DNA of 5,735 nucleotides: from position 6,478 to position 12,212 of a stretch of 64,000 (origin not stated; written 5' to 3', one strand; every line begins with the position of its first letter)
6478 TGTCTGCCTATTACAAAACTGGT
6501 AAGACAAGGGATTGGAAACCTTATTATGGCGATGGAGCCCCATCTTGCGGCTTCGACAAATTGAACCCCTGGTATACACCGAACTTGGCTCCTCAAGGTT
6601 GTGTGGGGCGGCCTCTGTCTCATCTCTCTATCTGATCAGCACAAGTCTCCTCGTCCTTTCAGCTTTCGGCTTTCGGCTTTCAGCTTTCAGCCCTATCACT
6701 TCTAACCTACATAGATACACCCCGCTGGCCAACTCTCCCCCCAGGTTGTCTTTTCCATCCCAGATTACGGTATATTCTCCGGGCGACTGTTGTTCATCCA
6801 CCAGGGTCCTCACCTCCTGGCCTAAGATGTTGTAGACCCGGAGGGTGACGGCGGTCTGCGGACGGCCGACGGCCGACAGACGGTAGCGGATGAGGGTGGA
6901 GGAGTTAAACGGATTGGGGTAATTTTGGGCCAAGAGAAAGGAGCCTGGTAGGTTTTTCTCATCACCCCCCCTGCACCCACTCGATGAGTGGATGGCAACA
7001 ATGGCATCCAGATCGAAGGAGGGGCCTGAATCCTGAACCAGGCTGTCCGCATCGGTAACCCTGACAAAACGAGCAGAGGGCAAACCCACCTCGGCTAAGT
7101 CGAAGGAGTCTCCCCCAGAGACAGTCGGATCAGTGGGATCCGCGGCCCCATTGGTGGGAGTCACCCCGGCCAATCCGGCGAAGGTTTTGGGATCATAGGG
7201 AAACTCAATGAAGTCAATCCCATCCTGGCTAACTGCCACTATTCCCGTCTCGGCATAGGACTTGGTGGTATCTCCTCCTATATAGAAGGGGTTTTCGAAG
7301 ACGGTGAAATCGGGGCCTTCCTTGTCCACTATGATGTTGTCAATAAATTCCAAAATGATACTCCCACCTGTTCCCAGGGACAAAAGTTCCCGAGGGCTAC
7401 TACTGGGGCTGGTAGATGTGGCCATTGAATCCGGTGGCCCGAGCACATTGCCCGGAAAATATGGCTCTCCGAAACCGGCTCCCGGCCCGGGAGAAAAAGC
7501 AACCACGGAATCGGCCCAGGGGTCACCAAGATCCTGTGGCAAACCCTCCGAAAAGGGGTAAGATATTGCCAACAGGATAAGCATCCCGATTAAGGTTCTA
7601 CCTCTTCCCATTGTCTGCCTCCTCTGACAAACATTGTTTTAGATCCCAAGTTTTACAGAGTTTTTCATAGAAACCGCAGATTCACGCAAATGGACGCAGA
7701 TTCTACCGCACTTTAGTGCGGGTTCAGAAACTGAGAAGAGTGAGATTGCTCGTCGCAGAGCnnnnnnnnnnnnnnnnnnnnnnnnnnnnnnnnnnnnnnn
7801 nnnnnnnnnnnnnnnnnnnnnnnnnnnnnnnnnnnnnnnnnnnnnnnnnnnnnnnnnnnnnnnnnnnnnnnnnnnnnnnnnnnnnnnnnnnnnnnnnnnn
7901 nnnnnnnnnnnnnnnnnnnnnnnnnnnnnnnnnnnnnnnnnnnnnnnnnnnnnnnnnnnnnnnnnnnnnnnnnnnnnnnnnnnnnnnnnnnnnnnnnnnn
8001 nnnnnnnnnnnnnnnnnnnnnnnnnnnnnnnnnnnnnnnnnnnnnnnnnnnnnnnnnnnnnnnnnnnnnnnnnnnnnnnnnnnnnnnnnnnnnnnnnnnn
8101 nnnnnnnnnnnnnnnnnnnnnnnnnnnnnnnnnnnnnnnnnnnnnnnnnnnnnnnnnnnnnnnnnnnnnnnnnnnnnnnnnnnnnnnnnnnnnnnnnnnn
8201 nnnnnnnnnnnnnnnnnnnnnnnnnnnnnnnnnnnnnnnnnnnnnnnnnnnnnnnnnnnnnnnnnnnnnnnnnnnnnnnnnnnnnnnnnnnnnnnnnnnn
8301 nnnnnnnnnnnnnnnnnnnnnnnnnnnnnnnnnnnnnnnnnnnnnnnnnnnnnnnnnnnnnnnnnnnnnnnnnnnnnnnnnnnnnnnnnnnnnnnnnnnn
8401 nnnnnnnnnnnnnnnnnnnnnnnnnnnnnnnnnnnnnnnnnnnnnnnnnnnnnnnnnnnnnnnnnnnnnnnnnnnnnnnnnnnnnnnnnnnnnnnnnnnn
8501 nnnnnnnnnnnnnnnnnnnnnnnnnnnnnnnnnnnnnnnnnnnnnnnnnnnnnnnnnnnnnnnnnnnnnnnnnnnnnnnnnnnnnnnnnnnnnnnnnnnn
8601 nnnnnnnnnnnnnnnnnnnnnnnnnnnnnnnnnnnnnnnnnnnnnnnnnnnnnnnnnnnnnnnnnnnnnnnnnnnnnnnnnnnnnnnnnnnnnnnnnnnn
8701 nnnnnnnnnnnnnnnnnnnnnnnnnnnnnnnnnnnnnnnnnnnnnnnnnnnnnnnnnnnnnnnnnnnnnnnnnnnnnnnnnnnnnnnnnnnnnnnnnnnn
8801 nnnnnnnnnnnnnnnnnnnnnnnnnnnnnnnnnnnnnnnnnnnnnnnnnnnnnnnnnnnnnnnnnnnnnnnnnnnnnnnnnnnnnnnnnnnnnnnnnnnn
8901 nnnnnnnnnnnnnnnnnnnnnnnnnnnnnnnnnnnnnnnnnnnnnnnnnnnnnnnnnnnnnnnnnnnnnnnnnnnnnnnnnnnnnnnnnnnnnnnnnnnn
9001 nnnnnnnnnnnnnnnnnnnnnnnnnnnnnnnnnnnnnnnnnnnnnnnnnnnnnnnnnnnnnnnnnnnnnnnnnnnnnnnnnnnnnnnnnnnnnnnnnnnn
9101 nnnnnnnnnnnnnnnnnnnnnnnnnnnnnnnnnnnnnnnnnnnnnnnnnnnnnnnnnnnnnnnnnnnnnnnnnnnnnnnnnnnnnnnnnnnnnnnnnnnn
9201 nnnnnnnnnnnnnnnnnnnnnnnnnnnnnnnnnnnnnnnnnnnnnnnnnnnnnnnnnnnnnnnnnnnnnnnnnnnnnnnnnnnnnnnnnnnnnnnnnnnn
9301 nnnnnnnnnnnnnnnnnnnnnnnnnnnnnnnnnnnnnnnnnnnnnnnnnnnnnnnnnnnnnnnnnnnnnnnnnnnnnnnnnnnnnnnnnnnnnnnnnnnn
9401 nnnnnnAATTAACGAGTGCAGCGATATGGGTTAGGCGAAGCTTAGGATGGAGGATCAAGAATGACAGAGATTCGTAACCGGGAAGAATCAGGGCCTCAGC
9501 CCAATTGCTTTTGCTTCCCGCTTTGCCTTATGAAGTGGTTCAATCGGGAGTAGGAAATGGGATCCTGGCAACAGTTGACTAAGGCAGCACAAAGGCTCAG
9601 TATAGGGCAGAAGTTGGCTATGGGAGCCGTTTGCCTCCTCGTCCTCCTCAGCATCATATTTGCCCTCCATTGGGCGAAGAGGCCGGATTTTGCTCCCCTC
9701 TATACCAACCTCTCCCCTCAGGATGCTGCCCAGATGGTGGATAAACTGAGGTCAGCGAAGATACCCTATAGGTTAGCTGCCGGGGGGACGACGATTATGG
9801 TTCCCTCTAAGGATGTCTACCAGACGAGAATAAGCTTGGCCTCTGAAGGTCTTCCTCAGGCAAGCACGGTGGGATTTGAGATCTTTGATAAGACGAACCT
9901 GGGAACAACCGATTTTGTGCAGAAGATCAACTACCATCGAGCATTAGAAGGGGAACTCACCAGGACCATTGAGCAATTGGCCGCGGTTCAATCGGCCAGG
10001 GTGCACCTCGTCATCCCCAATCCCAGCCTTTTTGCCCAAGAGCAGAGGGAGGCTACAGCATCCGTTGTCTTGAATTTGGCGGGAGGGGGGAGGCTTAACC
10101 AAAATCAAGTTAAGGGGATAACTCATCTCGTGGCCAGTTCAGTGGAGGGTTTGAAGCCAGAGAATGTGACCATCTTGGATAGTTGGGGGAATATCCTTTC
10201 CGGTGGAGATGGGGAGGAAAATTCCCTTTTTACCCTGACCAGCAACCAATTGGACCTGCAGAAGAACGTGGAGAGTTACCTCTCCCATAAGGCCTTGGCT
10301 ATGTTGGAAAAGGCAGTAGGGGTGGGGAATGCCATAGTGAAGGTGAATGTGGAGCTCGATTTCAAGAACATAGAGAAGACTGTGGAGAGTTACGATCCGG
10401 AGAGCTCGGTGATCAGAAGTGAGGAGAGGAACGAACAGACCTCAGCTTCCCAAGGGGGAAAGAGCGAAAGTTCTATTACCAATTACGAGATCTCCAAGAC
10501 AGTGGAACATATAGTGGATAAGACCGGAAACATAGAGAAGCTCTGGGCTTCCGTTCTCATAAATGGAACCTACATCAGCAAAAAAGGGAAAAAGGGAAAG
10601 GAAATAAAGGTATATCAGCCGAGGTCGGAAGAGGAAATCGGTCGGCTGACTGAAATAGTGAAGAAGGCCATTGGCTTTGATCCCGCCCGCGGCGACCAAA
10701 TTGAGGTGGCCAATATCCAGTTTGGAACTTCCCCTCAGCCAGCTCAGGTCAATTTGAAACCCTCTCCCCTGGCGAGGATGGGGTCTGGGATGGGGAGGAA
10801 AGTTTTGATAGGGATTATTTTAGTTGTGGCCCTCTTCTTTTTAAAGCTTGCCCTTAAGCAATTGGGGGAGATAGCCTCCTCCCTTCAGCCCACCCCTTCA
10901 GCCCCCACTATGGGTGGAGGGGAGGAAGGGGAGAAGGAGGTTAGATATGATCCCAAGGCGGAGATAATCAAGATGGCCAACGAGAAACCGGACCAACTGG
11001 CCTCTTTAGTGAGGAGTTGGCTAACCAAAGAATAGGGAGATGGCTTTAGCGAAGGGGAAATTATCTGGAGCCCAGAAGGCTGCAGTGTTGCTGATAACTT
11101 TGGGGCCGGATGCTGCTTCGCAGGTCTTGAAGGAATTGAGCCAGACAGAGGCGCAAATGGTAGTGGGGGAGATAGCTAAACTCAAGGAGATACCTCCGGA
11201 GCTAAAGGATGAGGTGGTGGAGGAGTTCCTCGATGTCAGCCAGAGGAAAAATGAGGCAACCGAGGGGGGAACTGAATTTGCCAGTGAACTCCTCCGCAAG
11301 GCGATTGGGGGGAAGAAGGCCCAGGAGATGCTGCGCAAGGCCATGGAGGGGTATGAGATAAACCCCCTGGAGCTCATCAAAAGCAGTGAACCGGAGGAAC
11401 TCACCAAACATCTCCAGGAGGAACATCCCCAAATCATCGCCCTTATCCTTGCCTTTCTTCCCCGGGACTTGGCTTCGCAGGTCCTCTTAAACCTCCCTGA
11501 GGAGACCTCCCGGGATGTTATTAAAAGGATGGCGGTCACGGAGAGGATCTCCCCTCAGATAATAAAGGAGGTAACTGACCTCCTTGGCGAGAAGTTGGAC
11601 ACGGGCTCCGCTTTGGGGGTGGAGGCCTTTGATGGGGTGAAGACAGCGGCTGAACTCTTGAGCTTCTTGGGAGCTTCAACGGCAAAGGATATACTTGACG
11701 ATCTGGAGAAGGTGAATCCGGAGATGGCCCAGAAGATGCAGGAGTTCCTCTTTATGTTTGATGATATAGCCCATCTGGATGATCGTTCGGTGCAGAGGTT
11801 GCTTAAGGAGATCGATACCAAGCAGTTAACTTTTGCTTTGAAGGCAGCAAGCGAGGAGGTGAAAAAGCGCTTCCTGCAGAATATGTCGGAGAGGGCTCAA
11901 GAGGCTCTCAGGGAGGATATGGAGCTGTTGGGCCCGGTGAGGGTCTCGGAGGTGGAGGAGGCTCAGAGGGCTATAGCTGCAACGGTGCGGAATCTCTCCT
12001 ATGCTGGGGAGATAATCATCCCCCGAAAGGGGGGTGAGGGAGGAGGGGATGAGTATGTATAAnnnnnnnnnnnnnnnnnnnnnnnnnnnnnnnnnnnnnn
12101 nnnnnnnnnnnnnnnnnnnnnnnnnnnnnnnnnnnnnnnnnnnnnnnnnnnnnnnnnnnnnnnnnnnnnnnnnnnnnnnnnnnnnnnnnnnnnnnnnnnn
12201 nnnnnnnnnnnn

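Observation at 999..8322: Unannotated cobalamin riboswitch controlling a TonB-dependent receptor plus T9SS-sorted beta-propellers: possible BtuG-like surface B12-capture module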

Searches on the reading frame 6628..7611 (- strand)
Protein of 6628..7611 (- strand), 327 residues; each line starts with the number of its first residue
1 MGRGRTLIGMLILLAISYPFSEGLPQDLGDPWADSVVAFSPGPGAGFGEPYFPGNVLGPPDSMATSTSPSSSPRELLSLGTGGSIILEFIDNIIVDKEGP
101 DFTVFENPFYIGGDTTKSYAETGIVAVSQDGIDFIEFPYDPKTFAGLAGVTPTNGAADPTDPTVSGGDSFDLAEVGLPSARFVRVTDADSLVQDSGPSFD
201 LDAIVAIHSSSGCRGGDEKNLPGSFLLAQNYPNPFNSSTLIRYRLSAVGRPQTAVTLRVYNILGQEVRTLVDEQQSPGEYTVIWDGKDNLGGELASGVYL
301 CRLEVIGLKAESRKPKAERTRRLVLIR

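Call 5: search_protein_families(library=pfam, proteins=[window:6628-7611:-], max_evalue=0.01)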
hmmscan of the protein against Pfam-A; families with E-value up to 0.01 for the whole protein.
window:6628-7611:- (327 aa): 2 families
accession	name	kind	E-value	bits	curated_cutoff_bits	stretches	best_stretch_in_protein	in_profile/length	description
PF13860.13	FlgD_ig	-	9.1e-10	38.8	27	1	250-301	20-71/79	FlgD Ig-like domain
PF18962.6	Por_Secre_tail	-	0.002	18.8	27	1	231-303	2-62/75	Secretion system C-terminal sorting domain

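Call 6: search_protein_families(library=ncbifam, proteins=[window:6628-7611:-], max_evalue=0.01)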
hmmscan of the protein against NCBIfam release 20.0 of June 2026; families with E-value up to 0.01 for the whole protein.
window:6628-7611:- (327 aa): 6 families
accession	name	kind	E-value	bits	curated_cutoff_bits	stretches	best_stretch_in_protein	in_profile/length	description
NF033707.1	T9SS_sortase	equivalog_domain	3.3e-09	34.9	420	1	229-324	1000-1093/1095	type IX secretion system sortase PorU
NF033170.0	lipo_LIC13355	subfamily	3.9e-08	32.8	120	1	80-137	97-154/273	LIC_13355 family lipoprotein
NF005176.1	PRK06655.1-1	equivalog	2.8e-06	27.4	230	1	251-305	95-149/197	flagellar hook assembly protein FlgD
TIGR04183.1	Por_Secre_tail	domain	1.5e-05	24.9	23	1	231-304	2-59/72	T9SS type A sorting domain-containing protein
NF052323.1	T9SSA_dep_M6i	equivalog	0.00021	19.4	600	1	229-306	959-1027/1043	T9SS-dependent M6-like inactivated metalloprotease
NF009276.0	PRK12633.1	equivalog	0.0004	20.2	383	1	253-318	129-192/234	flagellar basal body rod modification protein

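Call 31: search_solved_structures(query=window:6628-7611:-, max_evalue=1, show_alignments=2)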
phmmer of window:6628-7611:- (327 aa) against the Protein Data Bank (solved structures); distinct sequences matched with E-value up to 1: 1.
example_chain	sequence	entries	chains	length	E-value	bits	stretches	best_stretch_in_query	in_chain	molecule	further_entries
3osv_A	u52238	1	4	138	0.099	15.1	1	254-301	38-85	Flagellar basal-body rod modification protein FlgD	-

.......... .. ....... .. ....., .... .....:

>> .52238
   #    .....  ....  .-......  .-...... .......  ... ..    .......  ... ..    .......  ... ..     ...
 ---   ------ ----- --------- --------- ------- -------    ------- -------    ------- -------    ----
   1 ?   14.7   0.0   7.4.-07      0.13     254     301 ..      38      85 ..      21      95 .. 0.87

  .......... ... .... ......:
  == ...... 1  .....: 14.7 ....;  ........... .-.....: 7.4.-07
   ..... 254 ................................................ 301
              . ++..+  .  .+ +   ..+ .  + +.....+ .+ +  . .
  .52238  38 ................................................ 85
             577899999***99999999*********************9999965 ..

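Call 46: predict_structure(alignment_id=A4)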
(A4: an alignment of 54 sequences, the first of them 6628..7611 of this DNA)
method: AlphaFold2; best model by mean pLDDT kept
length: 327 residues; sequences in the alignment: 54
mean_pLDDT: 88.5   pTM: 0.67
mean pLDDT of the five models: 88.5, 88.1, 87.9, 87.7, 87.3
residues with pLDDT >= 90: 227; 70-90: 58; 50-70: 33; < 50: 9
segments of 3 or more residues with pLDDT < 50: 215-222
pLDDT, mean of each block of 10 residues (from residue 1): 63 70 67 93 95 95 93 96 96 96 96 95 97 95 98 96 97 98 97 95 96 53 63 81 80 92 95 94 92 93 84 79 89
secondary structure, 60 per line:
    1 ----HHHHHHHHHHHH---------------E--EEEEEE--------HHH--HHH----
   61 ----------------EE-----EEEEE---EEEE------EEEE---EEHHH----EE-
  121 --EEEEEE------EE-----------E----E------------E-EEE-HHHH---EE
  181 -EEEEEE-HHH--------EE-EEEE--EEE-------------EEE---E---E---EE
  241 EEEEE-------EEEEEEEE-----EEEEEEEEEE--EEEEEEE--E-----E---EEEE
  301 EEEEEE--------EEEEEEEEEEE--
elements in order: H5-16 E35-40 E84-88 E92-95 E102-105 E123-128 E168-170 H172-175 E182-187 E203-206 E209-211 E225-227 E239-245 E253-260 E266-275 E278-284 E297-306 E315-325

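Call 56: search_solved_structures(query=A4, max_evalue=1, show_alignments=3)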
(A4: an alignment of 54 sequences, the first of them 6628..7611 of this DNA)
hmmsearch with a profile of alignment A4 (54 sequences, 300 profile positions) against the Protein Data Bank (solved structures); distinct sequences matched with E-value up to 1: 7.
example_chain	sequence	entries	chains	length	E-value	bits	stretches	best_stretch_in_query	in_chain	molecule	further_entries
9whd_A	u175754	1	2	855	2.3e-05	27.2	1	212-293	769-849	GH167 glycoside hydrolase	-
8glk_D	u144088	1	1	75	4.4e-05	26.2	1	224-298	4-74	Endonuclease I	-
8glj_D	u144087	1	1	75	0.00027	23.6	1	223-294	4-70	Por secretion system C-terminal sorting domain-containing protein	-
8blw_B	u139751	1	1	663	0.0012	21.5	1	65-124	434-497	YncE family protein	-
7pzj_A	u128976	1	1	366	0.01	18.5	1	216-292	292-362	Lipase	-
5jvk_A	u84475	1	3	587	0.013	18.2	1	221-296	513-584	Uncharacterized protein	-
8qb1_A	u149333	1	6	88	0.024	17.2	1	222-297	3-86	Mirolase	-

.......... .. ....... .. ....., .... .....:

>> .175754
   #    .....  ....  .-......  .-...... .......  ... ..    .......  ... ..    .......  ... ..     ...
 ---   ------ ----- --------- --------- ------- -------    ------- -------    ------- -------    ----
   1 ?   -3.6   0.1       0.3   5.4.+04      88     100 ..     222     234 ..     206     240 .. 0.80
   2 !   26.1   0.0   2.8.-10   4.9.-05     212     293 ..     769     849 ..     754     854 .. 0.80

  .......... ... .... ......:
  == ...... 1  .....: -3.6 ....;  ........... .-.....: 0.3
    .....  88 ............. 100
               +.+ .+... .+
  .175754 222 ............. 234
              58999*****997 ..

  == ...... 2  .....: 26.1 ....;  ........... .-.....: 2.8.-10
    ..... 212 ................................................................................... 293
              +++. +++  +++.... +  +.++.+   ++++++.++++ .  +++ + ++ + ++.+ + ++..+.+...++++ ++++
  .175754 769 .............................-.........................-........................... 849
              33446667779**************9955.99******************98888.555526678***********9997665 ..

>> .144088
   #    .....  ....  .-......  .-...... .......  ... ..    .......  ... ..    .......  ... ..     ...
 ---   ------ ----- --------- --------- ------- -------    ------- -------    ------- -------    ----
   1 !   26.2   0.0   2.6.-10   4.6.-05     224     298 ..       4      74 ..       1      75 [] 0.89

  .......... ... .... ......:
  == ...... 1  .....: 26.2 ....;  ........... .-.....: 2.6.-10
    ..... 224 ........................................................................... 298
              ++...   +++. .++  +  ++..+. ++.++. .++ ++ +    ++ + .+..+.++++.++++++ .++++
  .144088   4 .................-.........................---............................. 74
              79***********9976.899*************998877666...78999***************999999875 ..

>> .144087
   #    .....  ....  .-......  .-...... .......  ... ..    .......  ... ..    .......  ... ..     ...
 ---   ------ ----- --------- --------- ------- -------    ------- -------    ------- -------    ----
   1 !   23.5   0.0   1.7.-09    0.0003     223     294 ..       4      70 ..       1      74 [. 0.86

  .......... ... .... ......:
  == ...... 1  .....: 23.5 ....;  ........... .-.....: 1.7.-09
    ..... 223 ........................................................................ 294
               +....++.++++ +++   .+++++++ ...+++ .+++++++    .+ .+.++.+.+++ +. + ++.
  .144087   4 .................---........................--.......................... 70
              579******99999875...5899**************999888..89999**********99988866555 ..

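Call 64: fold_search(model_id=the predicted structure, library=pdb)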
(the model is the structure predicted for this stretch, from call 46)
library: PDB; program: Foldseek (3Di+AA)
matches with E <= 10: 1886; with E <= 0.001: 77
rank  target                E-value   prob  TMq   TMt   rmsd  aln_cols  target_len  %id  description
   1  8blw_B                2.9e-06  1.00  0.33  0.18   9.5       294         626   17  Vitamin B12 transporter BtuB1 with lipoprotein BtuG1 from B. theta (released 2023-08-16)
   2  6za2_B                5.7e-06  1.00  0.27  0.09  19.1       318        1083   13  Crystal structure of dimeric latent PorU from Porphyromonas gingivalis (released 2021-09-29)
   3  1xf1_A                6.0e-06  1.00  0.22  0.09  19.8       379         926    9  Structure of C5a peptidase- a key virulence factor from Streptococcus (released 2005-11-22)
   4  6za2_A                8.0e-06  1.00  0.27  0.09  16.8       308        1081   12  Crystal structure of dimeric latent PorU from Porphyromonas gingivalis (released 2021-09-29)
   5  5m11                  1.2e-05  1.00  0.21  0.10  16.6       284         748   13  Structural and functional probing of PorZ, an essential bacterial surface component of the type-IX secretion system of h (released 2016-11-09)
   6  8iyk_F                1.4e-05  0.99  0.21  0.09  33.5       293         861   10  Tail tip conformation 1 of phage lambda tail (released 2023-10-18)
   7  8jmw_A                1.7e-05  1.00  0.21  0.14  19.2       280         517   10  Fibril form of serine peptidase Vpr (released 2023-12-06)
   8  3eif                  1.7e-05  0.99  0.22  0.09  20.4       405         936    9  1.9 angstrom crystal structure of the active form of the C5a peptidase from Streptococcus pyogenes (ScpA) (released 2009-02-24)
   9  8bty_A                1.9e-05  0.99  0.22  0.09  20.1       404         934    9  Structure of the active form of ScpB, the C5a-peptidase from Streptococcus agalactiae. (released 2023-11-15)
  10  3fn9_C                2.3e-05  1.00  0.22  0.12  13.2       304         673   15  Crystal structure of putative beta-galactosidase from bacteroides fragilis (released 2009-01-13)
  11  7yzx_A                3.4e-05  0.99  0.22  0.09  21.1       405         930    9  ScpA from Streptococcus pyogenes, D783A mutant. (released 2022-08-31)
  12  2xwx_A                4.7e-05  1.00  0.23  0.20  18.5       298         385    9  Vibrio cholerae colonization factor GbpA crystal structure (released 2011-11-16)
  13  3fn9_A                5.6e-05  0.99  0.21  0.12  12.8       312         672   13  Crystal structure of putative beta-galactosidase from bacteroides fragilis (released 2009-01-13)
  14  7bj3                  5.9e-05  0.98  0.21  0.08  21.7       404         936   10  ScpA from Streptococcus pyogenes, S512A active site mutant (released 2021-05-12)
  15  8ges_C                6.2e-05  1.00  0.22  0.14  11.3       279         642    9  R. hominis 2 beta-glucuronidase bound to UNC10201652-glucuronide (released 2024-02-14)
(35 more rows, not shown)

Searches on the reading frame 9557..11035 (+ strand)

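Call 63: search_protein_families(library=pfam, proteins=[window:9557-11035:+], max_evalue=0.00001)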
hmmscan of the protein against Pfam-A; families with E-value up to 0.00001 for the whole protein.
window:9557-11035:+ (492 aa): 2 families
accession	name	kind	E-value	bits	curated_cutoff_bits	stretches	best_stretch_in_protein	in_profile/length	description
PF01514.23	YscJ_FliF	-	2.5e-71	239.7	24.4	1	41-215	2-178/179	Secretory protein of YscJ/FliF family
PF08345.17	YscJ_FliF_C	-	1e-36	127.1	23.8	1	250-389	1-147/147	Flagellar M-ring protein C-terminal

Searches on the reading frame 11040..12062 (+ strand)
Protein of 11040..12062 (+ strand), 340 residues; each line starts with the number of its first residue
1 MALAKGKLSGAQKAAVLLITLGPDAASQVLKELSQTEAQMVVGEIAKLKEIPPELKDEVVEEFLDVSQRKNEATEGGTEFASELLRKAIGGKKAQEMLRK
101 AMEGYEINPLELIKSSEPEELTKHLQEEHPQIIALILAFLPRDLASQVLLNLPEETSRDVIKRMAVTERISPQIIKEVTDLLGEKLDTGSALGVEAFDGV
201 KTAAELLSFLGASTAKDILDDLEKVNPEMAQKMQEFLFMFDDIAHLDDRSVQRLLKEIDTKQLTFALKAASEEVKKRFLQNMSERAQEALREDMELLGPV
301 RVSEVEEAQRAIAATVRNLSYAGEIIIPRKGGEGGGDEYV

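Call 63: search_protein_families(library=pfam, proteins=[window:11040-12062:+], max_evalue=0.00001)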
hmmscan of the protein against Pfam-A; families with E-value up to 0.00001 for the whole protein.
window:11040-12062:+ (340 aa): 4 families
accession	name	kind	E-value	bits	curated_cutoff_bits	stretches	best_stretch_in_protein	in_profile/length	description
PF01706.21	FliG_C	-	1.1e-41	141.9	23.3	1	221-327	2-108/108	FliG C-terminal domain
PF14842.11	FliG_N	-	1.6e-38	131.9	25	2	7-106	1-100/104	FliG N-terminal domain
PF14841.11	FliG_M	-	7.6e-33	113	25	2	118-188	1-71/76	FliG middle domain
PF03448.22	MgtE_N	-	1.7e-08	35.3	25.9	0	111-162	44-95/102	MgtE intracellular N domain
